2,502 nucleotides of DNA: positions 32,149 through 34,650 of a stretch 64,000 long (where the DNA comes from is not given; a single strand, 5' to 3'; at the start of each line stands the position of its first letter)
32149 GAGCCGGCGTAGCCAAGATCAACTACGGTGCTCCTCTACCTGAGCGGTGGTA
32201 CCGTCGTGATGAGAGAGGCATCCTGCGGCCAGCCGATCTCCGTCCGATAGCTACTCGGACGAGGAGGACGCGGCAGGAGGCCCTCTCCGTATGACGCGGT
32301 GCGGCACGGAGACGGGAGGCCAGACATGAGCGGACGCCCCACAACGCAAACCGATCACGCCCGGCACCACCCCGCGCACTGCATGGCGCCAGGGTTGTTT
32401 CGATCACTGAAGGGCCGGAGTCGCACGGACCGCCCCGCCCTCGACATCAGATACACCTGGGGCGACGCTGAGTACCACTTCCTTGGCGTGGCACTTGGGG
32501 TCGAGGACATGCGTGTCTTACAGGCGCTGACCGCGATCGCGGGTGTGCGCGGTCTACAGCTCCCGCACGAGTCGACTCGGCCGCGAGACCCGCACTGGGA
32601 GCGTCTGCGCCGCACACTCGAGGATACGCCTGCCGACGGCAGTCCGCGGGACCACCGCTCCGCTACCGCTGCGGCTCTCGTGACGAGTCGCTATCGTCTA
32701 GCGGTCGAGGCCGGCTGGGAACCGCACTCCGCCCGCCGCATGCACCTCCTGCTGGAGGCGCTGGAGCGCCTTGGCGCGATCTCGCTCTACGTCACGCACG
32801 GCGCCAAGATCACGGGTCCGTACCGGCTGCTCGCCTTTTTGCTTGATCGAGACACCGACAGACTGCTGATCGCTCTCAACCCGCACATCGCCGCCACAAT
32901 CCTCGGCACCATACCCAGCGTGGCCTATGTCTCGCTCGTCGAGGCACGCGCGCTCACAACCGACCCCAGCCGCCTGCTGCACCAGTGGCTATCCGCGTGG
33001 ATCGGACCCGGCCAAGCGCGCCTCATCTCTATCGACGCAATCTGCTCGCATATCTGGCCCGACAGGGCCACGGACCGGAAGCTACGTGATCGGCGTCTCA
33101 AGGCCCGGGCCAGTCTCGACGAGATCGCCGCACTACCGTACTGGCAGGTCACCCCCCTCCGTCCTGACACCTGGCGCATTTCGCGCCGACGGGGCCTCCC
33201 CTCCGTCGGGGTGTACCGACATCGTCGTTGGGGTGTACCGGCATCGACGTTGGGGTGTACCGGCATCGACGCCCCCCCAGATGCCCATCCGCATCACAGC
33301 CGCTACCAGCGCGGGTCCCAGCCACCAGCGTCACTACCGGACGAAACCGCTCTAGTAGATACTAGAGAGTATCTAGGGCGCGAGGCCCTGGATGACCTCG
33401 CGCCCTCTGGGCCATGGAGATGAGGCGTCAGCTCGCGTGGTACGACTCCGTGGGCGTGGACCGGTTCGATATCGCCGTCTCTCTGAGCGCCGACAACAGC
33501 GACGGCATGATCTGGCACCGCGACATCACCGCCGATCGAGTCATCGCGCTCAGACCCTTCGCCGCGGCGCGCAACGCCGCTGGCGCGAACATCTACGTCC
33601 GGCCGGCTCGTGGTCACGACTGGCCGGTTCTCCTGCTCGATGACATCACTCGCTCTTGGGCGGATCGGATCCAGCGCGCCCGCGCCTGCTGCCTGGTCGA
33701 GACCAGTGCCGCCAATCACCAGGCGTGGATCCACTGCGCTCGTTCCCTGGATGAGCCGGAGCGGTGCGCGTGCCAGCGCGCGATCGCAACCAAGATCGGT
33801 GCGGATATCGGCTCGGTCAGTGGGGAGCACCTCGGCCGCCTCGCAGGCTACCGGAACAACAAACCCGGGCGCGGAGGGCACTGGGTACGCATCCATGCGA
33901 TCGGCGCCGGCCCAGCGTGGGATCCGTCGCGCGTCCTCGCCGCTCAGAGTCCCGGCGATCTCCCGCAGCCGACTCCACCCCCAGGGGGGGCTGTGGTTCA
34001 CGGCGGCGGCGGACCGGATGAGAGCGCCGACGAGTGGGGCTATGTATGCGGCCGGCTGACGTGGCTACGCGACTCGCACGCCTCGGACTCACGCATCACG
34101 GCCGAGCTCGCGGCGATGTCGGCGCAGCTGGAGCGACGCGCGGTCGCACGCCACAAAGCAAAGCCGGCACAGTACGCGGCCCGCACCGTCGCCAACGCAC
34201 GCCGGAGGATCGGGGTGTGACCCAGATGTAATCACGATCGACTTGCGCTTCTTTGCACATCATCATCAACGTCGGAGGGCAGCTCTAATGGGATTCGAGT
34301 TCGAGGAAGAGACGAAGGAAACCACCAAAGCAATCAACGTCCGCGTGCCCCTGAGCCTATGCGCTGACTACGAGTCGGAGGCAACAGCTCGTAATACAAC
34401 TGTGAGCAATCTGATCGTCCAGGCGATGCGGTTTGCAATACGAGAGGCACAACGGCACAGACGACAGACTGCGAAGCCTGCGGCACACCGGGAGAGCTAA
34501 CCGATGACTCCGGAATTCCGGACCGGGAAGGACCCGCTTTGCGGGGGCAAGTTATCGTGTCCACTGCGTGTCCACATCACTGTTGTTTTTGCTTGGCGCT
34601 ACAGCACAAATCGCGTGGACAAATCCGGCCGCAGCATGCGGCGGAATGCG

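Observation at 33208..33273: Three tandem 22-bp iteron-like repeats followed by a C7 tract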

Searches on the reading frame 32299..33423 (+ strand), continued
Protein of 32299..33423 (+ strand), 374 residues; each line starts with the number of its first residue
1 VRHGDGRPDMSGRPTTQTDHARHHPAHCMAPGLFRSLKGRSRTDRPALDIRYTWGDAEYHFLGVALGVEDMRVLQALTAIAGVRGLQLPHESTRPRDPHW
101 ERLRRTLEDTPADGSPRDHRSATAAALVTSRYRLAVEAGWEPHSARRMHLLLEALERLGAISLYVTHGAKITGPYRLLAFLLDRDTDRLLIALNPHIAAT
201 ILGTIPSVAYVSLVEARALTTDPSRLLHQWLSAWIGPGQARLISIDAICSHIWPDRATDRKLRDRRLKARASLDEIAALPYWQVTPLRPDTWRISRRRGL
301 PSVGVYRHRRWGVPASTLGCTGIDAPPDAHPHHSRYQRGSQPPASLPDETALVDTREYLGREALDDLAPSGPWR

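Call 48: search_solved_structures(query=window:32299-33423:+, max_evalue=1)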
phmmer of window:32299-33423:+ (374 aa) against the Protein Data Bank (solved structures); distinct sequences matched with E-value up to 1: 0.

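Call 61: find_related_loci(query=A1, collection=viral_contigs, flank=3000)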
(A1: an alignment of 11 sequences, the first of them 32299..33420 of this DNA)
Query A1 (374 aa) in viral_contigs; peptide patterns used: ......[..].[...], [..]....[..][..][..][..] (x = any residue, [..] = any of these).
9 stretches matched a pattern; 1 encode a relative of the query (tblastn E <= 1e-3); 1 distinct loci.
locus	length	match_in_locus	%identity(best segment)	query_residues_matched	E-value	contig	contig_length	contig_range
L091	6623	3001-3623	40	20-238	1e-15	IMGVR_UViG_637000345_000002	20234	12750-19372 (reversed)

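Call 72: search_protein_representatives(protein=window:32326-33420:+)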
Query: 365 residues. Proteins with E-value up to 0.001 (for the whole library): 710; up to 1e-10: 375; up to 1e-30: 33. The best 150 are listed.
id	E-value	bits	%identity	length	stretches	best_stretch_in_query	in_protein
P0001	2.6e-244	826.5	100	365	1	1-365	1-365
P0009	3.7e-53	197.4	42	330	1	3-305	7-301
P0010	4.7e-40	154.3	41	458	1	9-284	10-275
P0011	2.2e-37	145.6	35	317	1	20-293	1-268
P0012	1.4e-36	142.9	36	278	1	12-289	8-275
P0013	1.8e-36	142.6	37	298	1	8-287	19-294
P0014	2.1e-35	139.0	33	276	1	20-289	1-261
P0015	2.7e-35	138.7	41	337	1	18-288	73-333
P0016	4.3e-35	138.0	35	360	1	8-287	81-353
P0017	1.3e-34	136.4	38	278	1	10-288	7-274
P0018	2.1e-34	135.8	36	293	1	5-287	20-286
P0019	2.2e-34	135.7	38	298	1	9-286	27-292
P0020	2.2e-34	135.7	41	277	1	9-273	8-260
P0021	2.6e-34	135.5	38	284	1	6-287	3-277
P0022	7.9e-34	133.9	36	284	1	7-286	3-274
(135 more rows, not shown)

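Call 73: find_encoding_contigs(protein=P0009, flank=5000, max_places=3)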
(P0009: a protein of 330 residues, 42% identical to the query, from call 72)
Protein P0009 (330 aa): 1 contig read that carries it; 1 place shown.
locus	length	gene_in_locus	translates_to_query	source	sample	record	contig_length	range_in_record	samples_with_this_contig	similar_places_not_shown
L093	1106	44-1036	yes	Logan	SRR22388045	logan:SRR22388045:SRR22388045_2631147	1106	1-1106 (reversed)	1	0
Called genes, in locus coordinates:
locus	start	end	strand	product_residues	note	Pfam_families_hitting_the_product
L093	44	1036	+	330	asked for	PF06504:RepC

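Call 74: find_encoding_contigs(protein=P0010, flank=5000, max_places=3)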
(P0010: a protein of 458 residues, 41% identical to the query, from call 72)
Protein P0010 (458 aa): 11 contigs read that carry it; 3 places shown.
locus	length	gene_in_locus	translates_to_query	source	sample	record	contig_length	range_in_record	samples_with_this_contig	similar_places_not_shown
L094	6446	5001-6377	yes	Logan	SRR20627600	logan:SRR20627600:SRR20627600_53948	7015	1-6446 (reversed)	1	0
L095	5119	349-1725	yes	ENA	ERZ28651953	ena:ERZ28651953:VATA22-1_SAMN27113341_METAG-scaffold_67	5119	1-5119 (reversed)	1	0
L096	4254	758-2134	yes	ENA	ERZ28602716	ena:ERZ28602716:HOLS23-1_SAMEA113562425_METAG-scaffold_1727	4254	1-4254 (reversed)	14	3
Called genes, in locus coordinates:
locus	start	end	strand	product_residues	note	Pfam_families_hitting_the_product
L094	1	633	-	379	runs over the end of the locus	PF13173:AAA_14, PF13635:DUF4143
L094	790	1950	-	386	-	PF13173:AAA_14, PF13635:DUF4143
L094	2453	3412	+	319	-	PF01051:Rep3_N, PF21205:Rep3_C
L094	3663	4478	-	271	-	PF01610:DDE_Tnp_ISL3, PF06782:UPF0236 (weak)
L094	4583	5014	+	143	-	PF13481:AAA_25 (weak)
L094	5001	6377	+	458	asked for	PF06504:RepC, PF00809:Pterin_bind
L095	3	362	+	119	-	?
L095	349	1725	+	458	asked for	PF06504:RepC, PF00809:Pterin_bind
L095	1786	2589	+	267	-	PF01636:APH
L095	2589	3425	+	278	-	PF01636:APH (weak), PF04655:APH_6_hur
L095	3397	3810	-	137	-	PF14319:Zn_Tnp_IS91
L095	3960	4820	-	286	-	PF00144:Beta-lactamase, PF13354:Beta-lactamase2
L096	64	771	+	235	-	PF13481:AAA_25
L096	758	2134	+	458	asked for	PF06504:RepC, PF00809:Pterin_bind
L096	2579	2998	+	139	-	PF01636:APH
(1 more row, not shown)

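Call 97: predict_structure(alignment_id=A5)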
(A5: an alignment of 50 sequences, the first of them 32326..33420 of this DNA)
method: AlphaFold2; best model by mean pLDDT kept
length: 365 residues; sequences in the alignment: 50
mean_pLDDT: 82.6   pTM: 0.78
mean pLDDT of the five models: 82.6, 81.6, 81.3, 80.2, 80.2
residues with pLDDT >= 90: 245; 70-90: 29; 50-70: 28; < 50: 63
segments of 3 or more residues with pLDDT < 50: 297-345, 358-365
pLDDT, mean of each block of 10 residues (from residue 1): 83 97 92 86 97 97 98 84 72 90 68 87 97 95 97 96 94 97 95 92 97 98 97 98 96 98 98 98 97 58 36 36 39 41 45 49 40
secondary structure, 60 per line:
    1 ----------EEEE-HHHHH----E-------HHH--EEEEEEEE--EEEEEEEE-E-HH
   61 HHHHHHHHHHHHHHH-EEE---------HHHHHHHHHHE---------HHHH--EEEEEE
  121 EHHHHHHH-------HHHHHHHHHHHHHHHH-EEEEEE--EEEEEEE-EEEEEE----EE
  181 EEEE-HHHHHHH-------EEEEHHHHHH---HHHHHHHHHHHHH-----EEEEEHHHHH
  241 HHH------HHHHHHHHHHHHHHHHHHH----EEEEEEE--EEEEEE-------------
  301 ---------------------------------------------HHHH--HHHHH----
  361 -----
elements in order: E11-14 H16-20 E38-45 E48-55 H59-75 E77-79 H89-98 H109-112 E115-121 H122-128 H136-151 E153-158 E161-167 E169-174 E179-184 H186-192 E200-203 H204-209 H213-225 E231-235 H236-243 H250-268 E273-279 E282-287 H346-349 H352-356

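Call 99: fold_search(model_id=the predicted structure, library=pdb)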
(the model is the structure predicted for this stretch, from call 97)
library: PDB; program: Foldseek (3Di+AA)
matches with E <= 10: 584; with E <= 0.001: 42
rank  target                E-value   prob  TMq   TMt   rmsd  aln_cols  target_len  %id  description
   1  9yzi_C                1.1e-05  1.00  0.34  0.53   4.9       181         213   13  Isoreticular co-crystal 1 with asymmetrical expanded duplex (31mer) containing insert sequence CCCGGCCGGA (released 2026-02-18)
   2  7spm_C                1.1e-05  1.00  0.34  0.52   5.3       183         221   13  Replication Initiator Protein REPE54 and cognate DNA sequence with terminal three prime phosphates chemically crosslin (released 2021-11-10)
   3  9yzf_C                1.8e-05  1.00  0.34  0.52   4.8       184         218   13  Isoreticular co-crystal 1 with asymmetrical expanded duplex (31mer) containing insert sequence AATTAGGCCG (released 2026-02-18)
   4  7sgc_C                2.2e-05  1.00  0.34  0.50   4.9       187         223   12  Replication Initiator Protein REPE54 and cognate DNA sequence with terminal five prime phosphates. (released 2021-10-13)
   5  9z55_C                2.9e-05  1.00  0.35  0.53   4.8       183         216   12  Isoreticular co-crystal 1 with asymmetrical expanded duplex (31mer) containing insert sequence CATGAGTCAT (released 2026-02-18)
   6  8ac8_A                3.3e-05  1.00  0.32  0.48   5.6       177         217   14  The nucleoprotein complex of Rep protein with DUE ssDNA (released 2023-09-27)
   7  9yzp_C                3.5e-05  1.00  0.35  0.53   4.6       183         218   11  Isoreticular co-crystal 1 with asymmetrical expanded duplex (31mer) containing insert sequence TGATGAGCAG and loaded w (released 2026-02-18)
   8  7soz_C                3.5e-05  1.00  0.39  0.58   8.2       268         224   12  Replication Initiator Protein REPE54 and cognate DNA sequence with terminal three prime phosphates chemically crosslin (released 2021-11-10)
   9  5tbf_B                3.7e-05  1.00  0.42  0.54   9.1       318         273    8  Crystal structure of SeMet derivatives of domain2 and domain 3 of RctB (released 2017-04-12)
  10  9yzg_C                4.2e-05  1.00  0.34  0.52   4.9       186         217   12  Isoreticular co-crystal 1 with asymmetrical expanded duplex (31mer) containing insert sequence ATGAGTCATA (released 2026-02-18)
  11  1rep_C                5.0e-05  1.00  0.34  0.52   4.8       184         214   13  CRYSTAL STRUCTURE OF REPLICATION INITIATOR PROTEIN REPE54 OF MINI-F PLASMID COMPLEXED WITH AN ITERON DNA (released 2000-02-09)
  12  7uv6_C                5.0e-05  1.00  0.32  0.50   5.7       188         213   13  Isoreticular, interpenetrating co-crystal of Replication Initiator Protein REPE54 and scaffold duplex (21mer) containi (released 2023-05-03)
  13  7u7o_C                5.6e-05  1.00  0.34  0.52   5.2       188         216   12  Isoreticular, interpenetrating co-crystal of Replication Initiator Protein REPE54 and symmetrical expanded duplex (31m (released 2023-03-29)
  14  8ac8_C                6.0e-05  1.00  0.33  0.51   5.0       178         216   13  The nucleoprotein complex of Rep protein with DUE ssDNA (released 2023-09-27)
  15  9yzn_C                7.5e-05  1.00  0.35  0.53   4.7       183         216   14  Isoreticular co-crystal 1 with asymmetrical expanded duplex (31mer) containing insert sequence TGATGAGCAG and loaded w (released 2026-02-18)
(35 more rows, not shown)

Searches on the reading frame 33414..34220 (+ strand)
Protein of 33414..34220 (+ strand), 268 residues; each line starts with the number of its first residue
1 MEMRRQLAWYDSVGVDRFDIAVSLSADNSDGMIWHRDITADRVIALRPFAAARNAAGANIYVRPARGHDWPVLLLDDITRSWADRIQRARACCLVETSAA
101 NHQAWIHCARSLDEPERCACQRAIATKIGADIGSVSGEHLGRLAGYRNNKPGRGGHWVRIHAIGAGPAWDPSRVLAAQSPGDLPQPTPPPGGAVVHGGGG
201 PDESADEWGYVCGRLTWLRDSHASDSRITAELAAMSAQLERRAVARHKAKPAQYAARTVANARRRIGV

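Call 5: search_protein_families(library=pfam, proteins=[window:33414-34220:+], max_evalue=0.01)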
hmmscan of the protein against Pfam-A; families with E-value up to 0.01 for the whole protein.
window:33414-34220:+ (268 aa): 1 family
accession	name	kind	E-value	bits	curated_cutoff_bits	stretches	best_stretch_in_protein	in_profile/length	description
PF16793.10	RepB_primase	-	1.2e-14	55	24.3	1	37-157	32-157/186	RepB DNA-primase N-terminal domain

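Call 47: search_protein_families(library=ncbifam, proteins=[window:33414-34220:+], max_evalue=0.001)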
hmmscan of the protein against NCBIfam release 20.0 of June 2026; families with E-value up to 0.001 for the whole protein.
window:33414-34220:+ (268 aa): 0 families

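Call 71: search_solved_structures(query=window:33414-34217:+, max_evalue=1, show_alignments=1)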
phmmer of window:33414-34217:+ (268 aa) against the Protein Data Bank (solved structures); distinct sequences matched with E-value up to 1: 2.
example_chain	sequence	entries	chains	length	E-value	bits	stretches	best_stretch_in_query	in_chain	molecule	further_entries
3h25_A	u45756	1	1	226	1.3e-17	67.3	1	12-152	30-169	Replication protein B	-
3h20_A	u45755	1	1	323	2e-17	66.6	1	12-152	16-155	Replication protein B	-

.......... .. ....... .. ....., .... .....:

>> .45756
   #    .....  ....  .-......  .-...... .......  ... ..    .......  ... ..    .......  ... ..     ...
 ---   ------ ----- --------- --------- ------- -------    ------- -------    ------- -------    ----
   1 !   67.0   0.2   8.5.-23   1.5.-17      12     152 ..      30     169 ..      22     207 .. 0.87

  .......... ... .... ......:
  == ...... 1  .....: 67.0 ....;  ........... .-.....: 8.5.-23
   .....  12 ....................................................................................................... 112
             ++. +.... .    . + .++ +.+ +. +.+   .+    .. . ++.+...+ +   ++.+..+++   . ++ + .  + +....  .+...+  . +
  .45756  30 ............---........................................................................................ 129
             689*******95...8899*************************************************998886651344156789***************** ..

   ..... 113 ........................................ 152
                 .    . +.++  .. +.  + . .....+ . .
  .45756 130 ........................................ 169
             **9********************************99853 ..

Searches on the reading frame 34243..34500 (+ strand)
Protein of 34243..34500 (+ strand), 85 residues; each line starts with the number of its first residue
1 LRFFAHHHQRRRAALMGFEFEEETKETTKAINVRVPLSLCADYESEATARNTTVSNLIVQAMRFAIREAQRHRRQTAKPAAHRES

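Call 5: search_protein_families(library=pfam, proteins=[window:34243-34500:+], max_evalue=0.01)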
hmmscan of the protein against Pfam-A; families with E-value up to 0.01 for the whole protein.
window:34243-34500:+ (85 aa): 1 family
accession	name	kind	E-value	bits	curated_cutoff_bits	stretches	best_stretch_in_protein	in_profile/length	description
PF07878.17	RHH_5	-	0.001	19.2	26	1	31-70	4-43/43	CopG-like RHH_1 or ribbon-helix-helix domain, RHH_5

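Call 101: search_protein_families(library=phrogs, proteins=[window:34243-34497:+], max_evalue=0.001)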
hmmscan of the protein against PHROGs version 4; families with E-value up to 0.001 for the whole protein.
window:34243-34497:+ (85 aa): 0 families
